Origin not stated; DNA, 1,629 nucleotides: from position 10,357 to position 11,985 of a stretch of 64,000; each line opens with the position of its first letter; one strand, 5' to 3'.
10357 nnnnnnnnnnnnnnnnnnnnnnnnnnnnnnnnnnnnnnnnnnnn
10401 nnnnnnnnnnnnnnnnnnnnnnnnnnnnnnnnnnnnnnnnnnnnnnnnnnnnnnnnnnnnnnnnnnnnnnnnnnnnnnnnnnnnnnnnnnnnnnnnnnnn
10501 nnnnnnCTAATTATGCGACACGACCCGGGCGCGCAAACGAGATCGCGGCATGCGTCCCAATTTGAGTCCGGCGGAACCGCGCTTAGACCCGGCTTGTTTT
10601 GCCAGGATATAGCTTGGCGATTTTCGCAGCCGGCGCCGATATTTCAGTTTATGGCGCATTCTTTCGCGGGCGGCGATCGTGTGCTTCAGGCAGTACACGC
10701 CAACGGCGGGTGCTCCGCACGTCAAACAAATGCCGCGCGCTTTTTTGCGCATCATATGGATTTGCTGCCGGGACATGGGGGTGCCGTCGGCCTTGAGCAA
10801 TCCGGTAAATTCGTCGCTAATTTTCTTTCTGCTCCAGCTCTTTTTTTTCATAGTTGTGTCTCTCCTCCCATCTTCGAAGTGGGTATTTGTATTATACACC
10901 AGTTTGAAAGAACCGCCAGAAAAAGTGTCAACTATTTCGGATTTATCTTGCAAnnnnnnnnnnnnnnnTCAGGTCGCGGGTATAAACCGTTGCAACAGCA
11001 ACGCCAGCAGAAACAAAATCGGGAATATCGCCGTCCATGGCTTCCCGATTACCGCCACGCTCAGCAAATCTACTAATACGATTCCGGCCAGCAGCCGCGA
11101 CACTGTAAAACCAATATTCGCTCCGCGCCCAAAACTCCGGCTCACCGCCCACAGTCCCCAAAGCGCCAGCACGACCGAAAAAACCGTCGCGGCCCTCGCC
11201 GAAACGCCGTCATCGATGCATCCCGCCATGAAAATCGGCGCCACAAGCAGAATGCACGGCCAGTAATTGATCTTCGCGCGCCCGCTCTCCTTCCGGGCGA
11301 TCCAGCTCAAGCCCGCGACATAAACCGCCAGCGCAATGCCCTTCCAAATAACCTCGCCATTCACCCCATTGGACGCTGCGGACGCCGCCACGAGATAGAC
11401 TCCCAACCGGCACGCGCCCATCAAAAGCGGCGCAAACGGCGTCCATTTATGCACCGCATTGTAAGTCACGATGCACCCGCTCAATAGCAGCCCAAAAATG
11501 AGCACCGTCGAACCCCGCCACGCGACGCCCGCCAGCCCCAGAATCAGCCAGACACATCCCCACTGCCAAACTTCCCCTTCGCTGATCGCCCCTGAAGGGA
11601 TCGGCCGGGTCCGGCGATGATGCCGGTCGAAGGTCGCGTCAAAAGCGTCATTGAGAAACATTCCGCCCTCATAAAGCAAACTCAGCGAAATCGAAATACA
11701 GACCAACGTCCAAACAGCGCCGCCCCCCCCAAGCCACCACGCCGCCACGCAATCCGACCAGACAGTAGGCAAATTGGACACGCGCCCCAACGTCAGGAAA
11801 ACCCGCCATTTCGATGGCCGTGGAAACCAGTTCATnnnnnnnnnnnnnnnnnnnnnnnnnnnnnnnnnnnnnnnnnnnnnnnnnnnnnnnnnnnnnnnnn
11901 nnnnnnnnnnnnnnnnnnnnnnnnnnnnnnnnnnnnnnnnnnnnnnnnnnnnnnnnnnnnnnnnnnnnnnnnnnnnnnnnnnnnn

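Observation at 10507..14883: Reduced or split ebo-like locus (TatD/EboB-like, EboE, UbiA/EboC-like) lacking EboD and EboF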

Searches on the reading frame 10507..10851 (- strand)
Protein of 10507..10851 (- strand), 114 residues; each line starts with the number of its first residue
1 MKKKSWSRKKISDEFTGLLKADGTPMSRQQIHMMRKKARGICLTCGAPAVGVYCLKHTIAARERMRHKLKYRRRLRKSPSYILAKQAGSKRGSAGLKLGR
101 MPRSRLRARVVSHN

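Call 63: find_homologous_proteins(query=window:10507-10851:-, max_evalue=0.001)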
Query window:10507-10851:- (114 aa): 367 proteins with E <= 0.001 among 375 candidates; the best 120 are listed.
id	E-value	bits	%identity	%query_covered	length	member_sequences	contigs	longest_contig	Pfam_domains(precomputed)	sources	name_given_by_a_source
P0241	2.3e-61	223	91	100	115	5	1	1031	-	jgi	jgi:hypothetical protein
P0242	8.3e-59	214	94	87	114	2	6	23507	-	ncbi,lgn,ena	-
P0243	8.9e-59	214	91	96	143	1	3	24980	-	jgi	jgi:hypothetical protein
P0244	8.1e-58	211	88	98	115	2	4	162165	-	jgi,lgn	jgi:hypothetical protein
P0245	2.8e-56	206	88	100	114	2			-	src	-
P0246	1.4e-55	204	86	96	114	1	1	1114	-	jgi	jgi:hypothetical protein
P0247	1.4e-55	204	87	96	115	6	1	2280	-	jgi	jgi:hypothetical protein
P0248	5.8e-55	202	84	98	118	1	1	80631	-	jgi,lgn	jgi:hypothetical protein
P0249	7.0e-55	202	88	96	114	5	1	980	-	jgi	jgi:hypothetical protein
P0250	2.2e-54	200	83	89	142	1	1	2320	-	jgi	jgi:hypothetical protein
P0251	3.1e-54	200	87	93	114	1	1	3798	-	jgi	jgi:hypothetical protein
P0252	3.7e-53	196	81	98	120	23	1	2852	-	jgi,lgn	jgi:hypothetical protein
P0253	5.5e-53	196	83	96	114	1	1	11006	-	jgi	jgi:hypothetical protein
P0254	7.2e-53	195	86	100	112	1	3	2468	-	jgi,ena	jgi:hypothetical protein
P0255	1.5e-52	194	84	93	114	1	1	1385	-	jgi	jgi:hypothetical protein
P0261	3.5e-46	174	77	96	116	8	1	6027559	-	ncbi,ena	-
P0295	5.4e-44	167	75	92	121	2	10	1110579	-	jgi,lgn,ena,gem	-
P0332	5.3e-43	164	84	80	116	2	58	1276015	-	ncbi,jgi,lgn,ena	jgi:hypothetical protein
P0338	8.2e-43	163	72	96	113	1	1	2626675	-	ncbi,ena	-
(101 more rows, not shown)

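Call 64: find_encoding_contigs(protein=P0261, flank=10000, max_places=3)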
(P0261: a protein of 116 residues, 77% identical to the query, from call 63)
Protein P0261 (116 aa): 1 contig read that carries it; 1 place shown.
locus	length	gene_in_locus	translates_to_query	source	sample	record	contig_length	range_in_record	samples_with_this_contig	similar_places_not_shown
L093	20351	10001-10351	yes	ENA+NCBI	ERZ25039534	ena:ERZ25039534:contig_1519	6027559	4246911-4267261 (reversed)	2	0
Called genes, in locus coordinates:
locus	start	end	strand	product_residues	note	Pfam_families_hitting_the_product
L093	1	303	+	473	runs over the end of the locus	PF22352:K319L-like_PKD (weak)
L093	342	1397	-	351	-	PF00144:Beta-lactamase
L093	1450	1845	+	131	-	PF00106:adh_short, PF08659:KR, PF13561:adh_short_C2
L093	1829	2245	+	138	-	PF00106:adh_short, PF13561:adh_short_C2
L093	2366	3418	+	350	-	PF01612:DNA_pol_A_exo1, PF00570:HRDC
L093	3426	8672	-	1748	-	PF12768:Rax2, PF00047:ig (faint), PF06832:BiPBP_C (faint), PF13895:Ig_2 (weak), PF13927:Ig_3, PF07679:I-set (weak), PF13927:Ig_3, PF07679:I-set (weak)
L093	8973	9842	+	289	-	PF01040:UbiA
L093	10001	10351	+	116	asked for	-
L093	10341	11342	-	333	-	PF00852:Glyco_transf_10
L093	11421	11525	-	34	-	-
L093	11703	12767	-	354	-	-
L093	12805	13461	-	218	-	PF02896:PEP-utilizers_C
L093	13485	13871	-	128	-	PF02896:PEP-utilizers_C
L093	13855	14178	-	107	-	PF00391:PEP-utilizers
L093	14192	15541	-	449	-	PF01326:PPDK_N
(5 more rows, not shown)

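Call 65: find_encoding_contigs(protein=P0338, flank=10000, max_places=2)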
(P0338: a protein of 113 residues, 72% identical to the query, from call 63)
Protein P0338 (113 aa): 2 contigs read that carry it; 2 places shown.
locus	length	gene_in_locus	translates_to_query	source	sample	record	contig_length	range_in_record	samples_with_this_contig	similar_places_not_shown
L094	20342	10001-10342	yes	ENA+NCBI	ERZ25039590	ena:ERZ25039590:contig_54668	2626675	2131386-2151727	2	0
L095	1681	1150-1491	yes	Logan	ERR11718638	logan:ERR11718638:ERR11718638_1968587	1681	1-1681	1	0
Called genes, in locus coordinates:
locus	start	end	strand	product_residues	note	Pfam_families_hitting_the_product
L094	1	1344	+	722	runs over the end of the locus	PF00535:Glycos_transf_2, PF13506:Glyco_transf_21 (weak), PF13632:Glyco_trans_2_3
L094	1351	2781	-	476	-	PF26514:DUF8173, PF06271:RDD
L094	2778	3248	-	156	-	-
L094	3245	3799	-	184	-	PF07638:Sigma70_ECF (faint), PF04542:Sigma70_r2, PF08281:Sigma70_r4_2, PF04545:Sigma70_r4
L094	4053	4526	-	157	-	PF01325:Fe_dep_repress, PF12802:MarR_2 (weak), PF01978:TrmB (faint), PF09339:HTH_IclR (faint), PF13545:HTH_Crp_2 (weak), PF02742:Fe_dep_repr_C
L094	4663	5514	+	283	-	PF13557:Phenol_MetA_deg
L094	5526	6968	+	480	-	PF01566:Nramp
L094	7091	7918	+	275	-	PF01261:AP_endonuc_2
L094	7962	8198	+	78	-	-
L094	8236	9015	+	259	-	PF01026:TatD_DNase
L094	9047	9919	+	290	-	PF01040:UbiA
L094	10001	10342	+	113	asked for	-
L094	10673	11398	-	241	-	PF05050:Methyltransf_21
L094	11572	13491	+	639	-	PF13188:PAS_8 (faint), PF02518:HATPase_c, PF00072:Response_reg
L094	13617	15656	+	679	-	PF08448:PAS_4, PF00989:PAS, PF08447:PAS_3, PF08448:PAS_4, PF13426:PAS_9, PF00512:HisKA, PF02518:HATPase_c, PF00072:Response_reg, +1 more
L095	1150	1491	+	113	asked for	-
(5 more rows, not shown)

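Call 75: predict_structure(alignment_id=A7)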
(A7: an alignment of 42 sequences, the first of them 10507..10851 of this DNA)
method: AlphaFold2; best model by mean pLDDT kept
length: 114 residues; sequences in the alignment: 42
mean_pLDDT: 78.2   pTM: 0.50
mean pLDDT of the five models: 78.2, 78.0, 75.7, 75.6, 70.6
residues with pLDDT >= 90: 48; 70-90: 29; 50-70: 23; < 50: 14
segments of 3 or more residues with pLDDT < 50: 93-102
pLDDT, mean of each block of 10 residues (from residue 1): 58 79 88 91 93 95 97 92 79 47 52 49
secondary structure, 60 per line:
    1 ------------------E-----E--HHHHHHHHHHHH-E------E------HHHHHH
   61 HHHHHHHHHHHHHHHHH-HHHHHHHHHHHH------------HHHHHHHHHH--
elements in order: H28-39 H55-77 H79-90 H103-112

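Call 79: fold_search(model_id=the predicted structure, library=pdb)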
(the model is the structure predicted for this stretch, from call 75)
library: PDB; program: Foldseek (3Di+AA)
matches with E <= 10: 11; with E <= 0.001: 0
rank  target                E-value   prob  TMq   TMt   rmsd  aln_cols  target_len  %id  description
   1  3ml4_D                6.2e+00  0.07  0.16  0.09   4.0        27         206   30  Crystal structure of a complex between Dok7 PH-PTB and the MuSK juxtamembrane region (released 2010-07-14)
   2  4d0k_B                6.2e+00  0.03  0.14  0.15   6.4        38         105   24  Complex of Chaetomium thermophilum PAN2 (WD40-CS1) with PAN3 (C-term) (released 2014-06-04)
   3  3ml4_A                6.7e+00  0.08  0.19  0.11   2.3        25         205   24  Crystal structure of a complex between Dok7 PH-PTB and the MuSK juxtamembrane region (released 2010-07-14)
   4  8a4i_J                6.7e+00  0.03  0.19  0.36   6.8        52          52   13  Crystal structure of SALL4 zinc finger cluster 4 with AT-rich DNA (released 2023-01-11)
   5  8jwu_A                6.7e+00  0.01  0.13  0.05   7.2        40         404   18  PHD Finger Protein 7 (PHF7) fused to UBE2D2 via a (GSGG)3 linker (released 2023-12-20)
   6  8hqb_MODEL_1_A        7.2e+00  0.02  0.15  0.19  11.6        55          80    9  NMR Structure of OsCIE1-Ubox (released 2023-12-20)
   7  2qnf_A                7.7e+00  0.03  0.22  0.17  13.8       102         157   16  Crystal structure of T4 Endonuclease VII H43N mutant in complex with heteroduplex DNA containing base mismatches (released 2008-01-29)
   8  4p8j_A                8.3e+00  0.05  0.18  0.11   7.5        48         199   17  Structure of ribB (released 2015-03-25)
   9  7uf1                  8.3e+00  0.05  0.18  0.10   7.6        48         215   17  RibB from Vibrio cholera bound with D-Ribose-5-phosphate (D-R5P) and manganese (released 2022-07-20)
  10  6exn_t                8.3e+00  0.02  0.24  0.23  17.8       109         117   11  Post-catalytic P complex spliceosome with 3' splice site docked (released 2018-01-17)
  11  5lj5_t                8.3e+00  0.02  0.24  0.07  17.8       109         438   11  Overall structure of the yeast spliceosome immediately after branching. (released 2016-08-31)

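Call 84: find_encoding_contigs(protein=P0332, flank=10000, max_places=4)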
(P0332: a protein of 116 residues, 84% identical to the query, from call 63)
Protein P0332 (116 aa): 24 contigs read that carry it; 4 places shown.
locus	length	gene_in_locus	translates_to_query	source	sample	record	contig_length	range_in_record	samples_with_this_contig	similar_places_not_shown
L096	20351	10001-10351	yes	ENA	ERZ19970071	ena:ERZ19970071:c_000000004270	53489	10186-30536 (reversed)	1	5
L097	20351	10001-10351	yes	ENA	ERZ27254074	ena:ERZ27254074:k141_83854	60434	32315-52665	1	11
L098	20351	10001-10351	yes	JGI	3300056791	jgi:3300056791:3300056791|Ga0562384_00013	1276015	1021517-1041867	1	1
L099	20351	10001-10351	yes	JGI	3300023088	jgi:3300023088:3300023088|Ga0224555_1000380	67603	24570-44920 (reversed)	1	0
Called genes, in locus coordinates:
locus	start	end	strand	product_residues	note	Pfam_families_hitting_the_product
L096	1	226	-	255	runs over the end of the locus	PF18069:DR2241, PF18009:Fer4_23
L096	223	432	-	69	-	PF02597:ThiS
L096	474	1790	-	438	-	PF04055:Radical_SAM, PF06968:BATS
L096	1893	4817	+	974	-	PF20464:MmeI_N, PF20465:MmeI_hel, PF20473:MmeI_Mtase, PF20466:MmeI_TRD, PF20467:MmeI_C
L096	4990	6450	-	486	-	PF00079:Serpin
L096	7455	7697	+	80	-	-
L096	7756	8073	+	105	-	-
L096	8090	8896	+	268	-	PF01026:TatD_DNase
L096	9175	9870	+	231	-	PF01040:UbiA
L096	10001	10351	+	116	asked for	-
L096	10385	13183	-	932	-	PF09586:YfhO (weak)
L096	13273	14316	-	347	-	PF00852:Glyco_transf_10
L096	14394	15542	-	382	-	PF05050:Methyltransf_21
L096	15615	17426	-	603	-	PF02776:TPP_enzyme_N, PF00205:TPP_enzyme_M, PF02775:TPP_enzyme_C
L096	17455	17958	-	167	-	PF12710:HAD (faint), PF00702:Hydrolase (weak), PF08282:Hydrolase_3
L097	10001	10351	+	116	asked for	-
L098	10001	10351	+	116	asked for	-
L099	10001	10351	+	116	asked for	-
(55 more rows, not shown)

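Call 85: find_encoding_contigs(protein=P0295, flank=10000, max_places=3)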
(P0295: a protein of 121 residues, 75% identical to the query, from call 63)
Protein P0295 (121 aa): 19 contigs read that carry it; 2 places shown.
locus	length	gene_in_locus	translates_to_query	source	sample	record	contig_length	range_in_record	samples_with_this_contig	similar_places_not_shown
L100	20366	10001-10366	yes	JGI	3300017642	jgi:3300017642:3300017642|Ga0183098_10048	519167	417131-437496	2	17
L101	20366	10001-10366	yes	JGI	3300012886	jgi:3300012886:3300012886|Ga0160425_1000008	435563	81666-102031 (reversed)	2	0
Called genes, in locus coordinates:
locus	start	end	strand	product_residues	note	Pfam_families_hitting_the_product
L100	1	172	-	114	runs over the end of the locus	-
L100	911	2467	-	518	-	PF01541:GIY-YIG (weak), PF27096:UvrC_M, PF02151:UVR (weak), PF08459:UvrC_RNaseH_dom, PF12826:HHH_2 (weak), PF14520:HHH_5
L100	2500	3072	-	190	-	PF13580:SIS_2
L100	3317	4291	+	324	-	PF02195:ParB_N, PF17762:HTH_ParB, PF23552:ParB_C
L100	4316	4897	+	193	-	PF01327:Pep_deformylase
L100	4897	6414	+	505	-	PF00773:RNB, PF18614:RNase_II_C_S1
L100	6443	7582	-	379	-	PF00899:ThiF, PF00581:Rhodanese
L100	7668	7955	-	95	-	PF04945:YHS (faint)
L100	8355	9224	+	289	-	PF01040:UbiA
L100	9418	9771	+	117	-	-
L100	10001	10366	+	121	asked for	-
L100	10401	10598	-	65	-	-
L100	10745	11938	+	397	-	PF04577:Glyco_transf_61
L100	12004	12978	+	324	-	PF00535:Glycos_transf_2, PF13632:Glyco_trans_2_3 (weak)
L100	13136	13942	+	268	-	PF05050:Methyltransf_21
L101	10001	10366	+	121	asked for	-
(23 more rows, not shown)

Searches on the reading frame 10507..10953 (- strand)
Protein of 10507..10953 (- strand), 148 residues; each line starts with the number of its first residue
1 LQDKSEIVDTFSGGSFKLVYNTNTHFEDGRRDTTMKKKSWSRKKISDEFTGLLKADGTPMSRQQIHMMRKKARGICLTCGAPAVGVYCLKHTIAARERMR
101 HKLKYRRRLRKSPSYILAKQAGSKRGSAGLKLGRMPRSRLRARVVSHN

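Call 3: search_protein_families(library=pfam, proteins=[window:10507-10953:-], max_evalue=0.01)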
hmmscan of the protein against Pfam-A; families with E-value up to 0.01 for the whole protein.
window:10507-10953:- (148 aa): 0 families

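Call 4: search_protein_families(library=ncbifam, proteins=[window:10507-10953:-], max_evalue=0.01)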
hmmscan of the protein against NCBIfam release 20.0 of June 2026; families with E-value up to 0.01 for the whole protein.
window:10507-10953:- (148 aa): 0 families

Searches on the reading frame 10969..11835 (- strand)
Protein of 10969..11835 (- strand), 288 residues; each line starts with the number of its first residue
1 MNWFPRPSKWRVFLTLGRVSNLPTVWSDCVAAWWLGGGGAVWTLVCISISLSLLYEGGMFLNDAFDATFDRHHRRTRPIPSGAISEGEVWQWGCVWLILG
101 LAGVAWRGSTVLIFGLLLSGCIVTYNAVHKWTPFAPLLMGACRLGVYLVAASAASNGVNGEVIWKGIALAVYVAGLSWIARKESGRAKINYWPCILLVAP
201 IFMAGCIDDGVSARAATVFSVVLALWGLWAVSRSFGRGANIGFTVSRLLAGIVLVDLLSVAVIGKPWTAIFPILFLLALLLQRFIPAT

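Call 3: search_protein_families(library=pfam, proteins=[window:10969-11835:-], max_evalue=0.01)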
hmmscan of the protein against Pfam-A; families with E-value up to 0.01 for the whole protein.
window:10969-11835:- (288 aa): 1 family
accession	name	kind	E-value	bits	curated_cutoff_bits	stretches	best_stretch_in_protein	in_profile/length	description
PF01040.23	UbiA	-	9.1e-14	51.8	34.2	1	22-226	3-200/250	UbiA prenyltransferase family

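Call 4: search_protein_families(library=ncbifam, proteins=[window:10969-11835:-], max_evalue=0.01)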
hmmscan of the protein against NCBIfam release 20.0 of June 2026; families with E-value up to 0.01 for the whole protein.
window:10969-11835:- (288 aa): 15 families
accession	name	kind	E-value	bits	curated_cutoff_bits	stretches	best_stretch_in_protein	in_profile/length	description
NF035940.1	prenyl_rel_EboC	equivalog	4.9e-30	104.9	250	1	13-279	2-281/292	UbiA-like protein EboC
NF045897.1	SCO3242_trans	equivalog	1.8e-21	77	260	1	15-187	4-173/287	SCO3242 family prenyltransferase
NF009523.0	PRK12884.1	equivalog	1e-12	47.8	269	1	41-164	36-159/279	prenyltransferase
TIGR01474.1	ubiA_proteo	equivalog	7.1e-10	38.8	275.45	1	22-179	21-174/282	4-hydroxybenzoate octaprenyltransferase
NF009521.0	PRK12882.1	equivalog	3.7e-09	36.2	296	1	46-149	43-147/280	geranylgeranylglycerol-phosphate geranylgeranyltransferase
TIGR01473.1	cyoE_ctaB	equivalog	1e-08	35.3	210.3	1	24-125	14-118/281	heme o synthase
TIGR01475.1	ubiA_other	subfamily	2.5e-06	27.1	180.8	1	40-179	34-171/282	UbiA-like polyprenyltransferase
NF009058.0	PRK12392.1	subfamily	4.1e-06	26.1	494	1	61-125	71-141/333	bacteriochlorophyll c synthase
NF009522.0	PRK12883.1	equivalog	9.5e-06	25.3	353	1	44-174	39-160/279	geranylgeranylglycerol-phosphate geranylgeranyltransferase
NF005742.0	PRK07566.1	equivalog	1.4e-05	24.4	313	1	41-125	58-147/315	chlorophyll synthase ChlG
TIGR02056.1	ChlG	equivalog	3.9e-05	23.4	436.45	1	8-126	14-143/306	chlorophyll synthase ChlG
NF009524.0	PRK12886.1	equivalog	0.00013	21.4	387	1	56-176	56-178/291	prenyltransferase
NF006088.0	PRK08238.1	equivalog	0.00028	19.7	351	1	39-113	224-300/482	UbiA family prenyltransferase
NF008978.0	PRK12324.1-4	equivalog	0.0011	18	207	1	45-110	70-137/322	decaprenyl-phosphate phosphoribosyltransferase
NF009526.0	PRK12888.1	equivalog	0.0019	17.6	364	1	22-178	31-190/301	4-hydroxybenzoate octaprenyltransferase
